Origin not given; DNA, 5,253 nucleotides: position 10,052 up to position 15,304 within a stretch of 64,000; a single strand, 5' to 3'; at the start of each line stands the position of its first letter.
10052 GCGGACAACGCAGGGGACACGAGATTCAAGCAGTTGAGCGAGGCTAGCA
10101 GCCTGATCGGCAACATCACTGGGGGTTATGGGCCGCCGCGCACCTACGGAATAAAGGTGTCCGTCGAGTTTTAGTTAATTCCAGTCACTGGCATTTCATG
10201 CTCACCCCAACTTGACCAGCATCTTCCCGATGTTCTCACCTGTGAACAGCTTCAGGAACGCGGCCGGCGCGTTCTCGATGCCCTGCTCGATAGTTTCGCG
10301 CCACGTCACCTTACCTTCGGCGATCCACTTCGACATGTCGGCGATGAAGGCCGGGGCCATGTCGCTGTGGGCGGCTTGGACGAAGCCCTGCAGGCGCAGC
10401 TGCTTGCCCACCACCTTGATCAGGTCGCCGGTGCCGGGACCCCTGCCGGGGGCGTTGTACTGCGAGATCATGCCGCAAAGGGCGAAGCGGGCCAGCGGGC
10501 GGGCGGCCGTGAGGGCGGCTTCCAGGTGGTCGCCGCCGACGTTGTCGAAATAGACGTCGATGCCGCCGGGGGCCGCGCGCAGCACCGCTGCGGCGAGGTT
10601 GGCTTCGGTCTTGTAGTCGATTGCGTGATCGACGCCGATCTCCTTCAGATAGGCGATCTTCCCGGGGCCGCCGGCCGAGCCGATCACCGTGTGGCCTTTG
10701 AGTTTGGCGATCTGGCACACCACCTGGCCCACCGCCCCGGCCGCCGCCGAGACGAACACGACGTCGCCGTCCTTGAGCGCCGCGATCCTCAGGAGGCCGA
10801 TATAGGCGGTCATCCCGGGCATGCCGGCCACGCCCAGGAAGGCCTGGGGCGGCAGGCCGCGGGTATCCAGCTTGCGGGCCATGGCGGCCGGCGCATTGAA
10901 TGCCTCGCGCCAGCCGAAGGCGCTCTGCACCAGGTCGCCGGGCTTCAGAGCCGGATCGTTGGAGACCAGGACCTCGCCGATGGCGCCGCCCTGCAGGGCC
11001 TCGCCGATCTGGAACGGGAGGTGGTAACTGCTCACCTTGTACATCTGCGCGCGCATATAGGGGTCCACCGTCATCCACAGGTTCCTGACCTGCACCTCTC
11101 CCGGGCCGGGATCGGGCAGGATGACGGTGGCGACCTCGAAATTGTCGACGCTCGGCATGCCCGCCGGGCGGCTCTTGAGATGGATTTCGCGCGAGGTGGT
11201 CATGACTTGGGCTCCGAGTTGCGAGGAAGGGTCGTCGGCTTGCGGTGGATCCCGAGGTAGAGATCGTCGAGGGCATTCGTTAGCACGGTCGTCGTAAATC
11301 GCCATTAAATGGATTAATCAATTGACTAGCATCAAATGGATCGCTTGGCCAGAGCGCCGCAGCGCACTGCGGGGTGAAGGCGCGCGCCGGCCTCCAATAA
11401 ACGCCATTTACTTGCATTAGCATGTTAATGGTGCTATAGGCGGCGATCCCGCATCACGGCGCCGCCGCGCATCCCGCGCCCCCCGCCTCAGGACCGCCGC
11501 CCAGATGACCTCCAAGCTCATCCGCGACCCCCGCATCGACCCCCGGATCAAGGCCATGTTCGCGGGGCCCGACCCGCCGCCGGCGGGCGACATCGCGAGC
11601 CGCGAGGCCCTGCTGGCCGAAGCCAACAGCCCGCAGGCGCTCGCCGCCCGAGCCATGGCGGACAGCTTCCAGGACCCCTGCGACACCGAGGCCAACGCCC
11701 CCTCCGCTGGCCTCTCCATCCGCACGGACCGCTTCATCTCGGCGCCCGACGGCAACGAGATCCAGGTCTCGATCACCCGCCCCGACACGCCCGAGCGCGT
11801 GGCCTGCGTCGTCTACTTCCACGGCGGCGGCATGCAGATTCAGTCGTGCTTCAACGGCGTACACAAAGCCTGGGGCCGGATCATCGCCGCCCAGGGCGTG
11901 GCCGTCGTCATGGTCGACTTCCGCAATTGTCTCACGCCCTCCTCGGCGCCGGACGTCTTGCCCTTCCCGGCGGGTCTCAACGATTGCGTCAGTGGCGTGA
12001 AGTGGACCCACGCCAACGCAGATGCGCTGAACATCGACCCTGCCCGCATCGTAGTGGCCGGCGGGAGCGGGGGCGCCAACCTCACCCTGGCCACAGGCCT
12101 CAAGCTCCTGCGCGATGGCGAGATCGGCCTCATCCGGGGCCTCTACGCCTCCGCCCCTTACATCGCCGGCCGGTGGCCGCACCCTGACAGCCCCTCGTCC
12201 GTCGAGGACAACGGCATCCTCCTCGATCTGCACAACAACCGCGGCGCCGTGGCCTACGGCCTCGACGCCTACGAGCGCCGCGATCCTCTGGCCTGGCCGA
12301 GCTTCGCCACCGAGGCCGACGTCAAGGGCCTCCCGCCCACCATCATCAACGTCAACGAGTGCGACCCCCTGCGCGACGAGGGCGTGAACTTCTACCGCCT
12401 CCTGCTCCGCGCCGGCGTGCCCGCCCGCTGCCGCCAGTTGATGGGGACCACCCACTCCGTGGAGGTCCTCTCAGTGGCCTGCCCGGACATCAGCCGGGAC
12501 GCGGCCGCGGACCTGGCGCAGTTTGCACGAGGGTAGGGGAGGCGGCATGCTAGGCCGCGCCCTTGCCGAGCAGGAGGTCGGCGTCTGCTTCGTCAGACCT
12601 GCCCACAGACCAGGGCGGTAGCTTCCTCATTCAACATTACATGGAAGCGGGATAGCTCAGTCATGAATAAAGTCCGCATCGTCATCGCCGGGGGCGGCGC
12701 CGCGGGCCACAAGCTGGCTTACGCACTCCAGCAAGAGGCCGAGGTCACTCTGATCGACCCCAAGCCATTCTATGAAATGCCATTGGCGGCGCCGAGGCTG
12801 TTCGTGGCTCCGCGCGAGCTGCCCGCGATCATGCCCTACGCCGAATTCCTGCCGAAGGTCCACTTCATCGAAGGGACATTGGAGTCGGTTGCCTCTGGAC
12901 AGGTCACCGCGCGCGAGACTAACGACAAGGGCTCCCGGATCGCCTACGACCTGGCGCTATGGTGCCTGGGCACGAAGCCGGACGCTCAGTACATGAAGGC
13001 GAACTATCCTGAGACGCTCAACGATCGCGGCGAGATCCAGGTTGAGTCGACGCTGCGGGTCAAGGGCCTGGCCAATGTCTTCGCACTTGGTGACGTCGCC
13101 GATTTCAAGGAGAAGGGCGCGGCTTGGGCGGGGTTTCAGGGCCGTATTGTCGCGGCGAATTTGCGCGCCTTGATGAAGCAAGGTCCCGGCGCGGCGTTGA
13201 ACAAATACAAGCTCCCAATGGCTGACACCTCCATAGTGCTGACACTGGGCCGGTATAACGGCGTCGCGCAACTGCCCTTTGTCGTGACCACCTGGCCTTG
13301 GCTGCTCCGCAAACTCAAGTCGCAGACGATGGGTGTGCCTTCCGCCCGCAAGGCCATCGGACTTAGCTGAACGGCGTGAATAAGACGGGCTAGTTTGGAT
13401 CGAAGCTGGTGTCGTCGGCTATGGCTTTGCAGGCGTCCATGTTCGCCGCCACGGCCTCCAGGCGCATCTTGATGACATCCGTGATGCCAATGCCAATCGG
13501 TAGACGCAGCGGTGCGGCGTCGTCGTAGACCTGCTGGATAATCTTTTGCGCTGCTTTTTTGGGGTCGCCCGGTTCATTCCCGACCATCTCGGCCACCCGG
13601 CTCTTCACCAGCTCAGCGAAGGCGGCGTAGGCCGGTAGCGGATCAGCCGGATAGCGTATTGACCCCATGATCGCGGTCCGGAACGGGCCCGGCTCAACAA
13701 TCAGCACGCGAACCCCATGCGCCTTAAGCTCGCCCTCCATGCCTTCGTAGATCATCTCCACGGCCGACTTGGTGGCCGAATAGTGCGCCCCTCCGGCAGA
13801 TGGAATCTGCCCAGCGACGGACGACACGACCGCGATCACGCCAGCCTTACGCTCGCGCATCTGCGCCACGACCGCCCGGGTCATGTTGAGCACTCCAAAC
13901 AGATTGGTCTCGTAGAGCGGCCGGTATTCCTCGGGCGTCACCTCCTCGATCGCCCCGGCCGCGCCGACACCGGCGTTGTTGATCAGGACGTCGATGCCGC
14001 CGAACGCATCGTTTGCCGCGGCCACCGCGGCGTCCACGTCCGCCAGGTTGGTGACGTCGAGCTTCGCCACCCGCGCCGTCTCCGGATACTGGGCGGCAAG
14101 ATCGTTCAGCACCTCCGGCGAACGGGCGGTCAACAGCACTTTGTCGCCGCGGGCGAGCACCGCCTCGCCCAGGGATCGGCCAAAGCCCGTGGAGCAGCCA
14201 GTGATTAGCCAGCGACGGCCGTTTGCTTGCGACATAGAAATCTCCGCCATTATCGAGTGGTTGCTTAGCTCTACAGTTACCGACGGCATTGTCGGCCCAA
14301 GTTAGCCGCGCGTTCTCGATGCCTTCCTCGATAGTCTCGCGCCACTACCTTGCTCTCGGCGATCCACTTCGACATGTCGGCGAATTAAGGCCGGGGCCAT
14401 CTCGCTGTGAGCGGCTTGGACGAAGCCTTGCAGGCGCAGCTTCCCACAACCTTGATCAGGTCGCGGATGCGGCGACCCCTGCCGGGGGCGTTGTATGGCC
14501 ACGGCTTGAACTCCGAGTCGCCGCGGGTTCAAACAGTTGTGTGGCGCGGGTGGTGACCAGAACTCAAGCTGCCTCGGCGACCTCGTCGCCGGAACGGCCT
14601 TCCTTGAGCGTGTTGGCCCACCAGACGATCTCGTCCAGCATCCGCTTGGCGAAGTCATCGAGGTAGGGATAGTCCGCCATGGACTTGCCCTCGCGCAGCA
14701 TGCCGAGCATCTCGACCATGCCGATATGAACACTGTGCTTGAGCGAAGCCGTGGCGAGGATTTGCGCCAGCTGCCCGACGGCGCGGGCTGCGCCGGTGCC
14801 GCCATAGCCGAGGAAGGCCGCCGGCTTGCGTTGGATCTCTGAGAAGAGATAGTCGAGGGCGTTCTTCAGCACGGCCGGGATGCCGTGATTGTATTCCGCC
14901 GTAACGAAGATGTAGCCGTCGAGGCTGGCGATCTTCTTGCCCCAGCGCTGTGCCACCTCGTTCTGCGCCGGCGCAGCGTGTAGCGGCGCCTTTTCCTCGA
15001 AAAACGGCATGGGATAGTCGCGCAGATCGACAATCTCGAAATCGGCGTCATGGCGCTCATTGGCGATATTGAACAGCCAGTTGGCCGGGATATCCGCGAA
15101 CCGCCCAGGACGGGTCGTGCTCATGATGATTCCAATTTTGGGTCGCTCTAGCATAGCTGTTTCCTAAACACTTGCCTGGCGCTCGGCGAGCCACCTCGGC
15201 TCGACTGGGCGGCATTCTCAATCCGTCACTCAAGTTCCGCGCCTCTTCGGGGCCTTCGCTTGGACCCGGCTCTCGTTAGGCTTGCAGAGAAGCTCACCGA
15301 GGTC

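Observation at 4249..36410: One promoter/operator module reiterated in front of at least seven transcription units of the catabolic region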

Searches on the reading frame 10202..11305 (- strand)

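Call 8: search_protein_families(library=pfam, proteins=[window:10202-11305:-])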
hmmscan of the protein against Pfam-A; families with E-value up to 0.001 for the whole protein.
window:10202-11305:- (367 aa): 3 families
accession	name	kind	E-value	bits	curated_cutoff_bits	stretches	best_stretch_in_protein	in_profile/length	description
PF16884.10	ADH_N_2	-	2.1e-33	114.9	31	1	39-144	1-106/108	N-terminal domain of oxidoreductase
PF00107.32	ADH_zinc_N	-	3.4e-21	76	31.8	1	191-318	1-122/129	Zinc-binding dehydrogenase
PF13602.12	ADH_zinc_N_2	-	9.3e-11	43.2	27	1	223-364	1-134/134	Zinc-binding dehydrogenase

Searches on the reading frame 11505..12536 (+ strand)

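Call 9: search_protein_families(library=pfam, proteins=[window:11505-12536:+])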
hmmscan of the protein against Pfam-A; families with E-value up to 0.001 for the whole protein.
window:11505-12536:+ (343 aa): 3 families
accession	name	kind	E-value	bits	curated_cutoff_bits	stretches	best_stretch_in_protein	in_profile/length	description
PF07859.19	Abhydrolase_3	-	1.8e-34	119.8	25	1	102-319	1-208/210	alpha/beta hydrolase fold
PF20434.5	BD-FAE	-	5.1e-13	49.5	26.8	1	97-200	11-109/215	BD-FAE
PF00135.34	COesterase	-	1.1e-07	31.6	27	1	88-193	88-196/515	Carboxylesterase family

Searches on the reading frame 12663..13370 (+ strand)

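Call 9: search_protein_families(library=pfam, proteins=[window:12663-13370:+])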
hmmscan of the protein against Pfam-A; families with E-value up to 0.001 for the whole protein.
window:12663-13370:+ (235 aa): 1 family
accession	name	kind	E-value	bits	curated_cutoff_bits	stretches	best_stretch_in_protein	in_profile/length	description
PF07992.20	Pyr_redox_2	-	1.7e-13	51.1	26.1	1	84-151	217-282/291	Pyridine nucleotide-disulphide oxidoreductase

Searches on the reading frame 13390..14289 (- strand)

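Call 9: search_protein_families(library=pfam, proteins=[window:13390-14289:-])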
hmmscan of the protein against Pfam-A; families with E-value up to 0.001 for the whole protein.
window:13390-14289:- (299 aa): 3 families
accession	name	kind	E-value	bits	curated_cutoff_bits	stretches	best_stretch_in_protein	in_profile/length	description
PF00106.31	adh_short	-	1.9e-50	171.5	26.6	1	28-212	4-191/195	short chain dehydrogenase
PF13561.12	adh_short_C2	-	6.2e-31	108.2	27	1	34-212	6-185/236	Enoyl-(Acyl carrier protein) reductase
PF08659.16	KR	-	1.2e-14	55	22.6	1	27-182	3-161/180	KR domain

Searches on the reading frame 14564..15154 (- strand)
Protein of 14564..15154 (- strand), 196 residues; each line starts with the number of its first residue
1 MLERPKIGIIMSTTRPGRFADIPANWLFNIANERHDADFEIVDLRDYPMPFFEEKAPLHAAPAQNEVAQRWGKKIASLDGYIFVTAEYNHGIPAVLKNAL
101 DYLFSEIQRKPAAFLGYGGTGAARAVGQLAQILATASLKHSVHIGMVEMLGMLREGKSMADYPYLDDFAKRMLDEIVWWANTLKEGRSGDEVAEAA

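Call 9: search_protein_families(library=pfam, proteins=[window:14564-15154:-])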
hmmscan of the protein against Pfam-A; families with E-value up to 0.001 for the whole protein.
window:14564-15154:- (196 aa): 2 families
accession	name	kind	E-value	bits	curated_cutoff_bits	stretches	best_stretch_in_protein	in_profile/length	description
PF03358.20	FMN_red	-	4.9e-31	107.8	24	1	5-135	1-134/152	NADPH-dependent FMN reductase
PF02525.22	Flavodoxin_2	-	1.2e-07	32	27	1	8-106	4-106/198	Flavodoxin-like fold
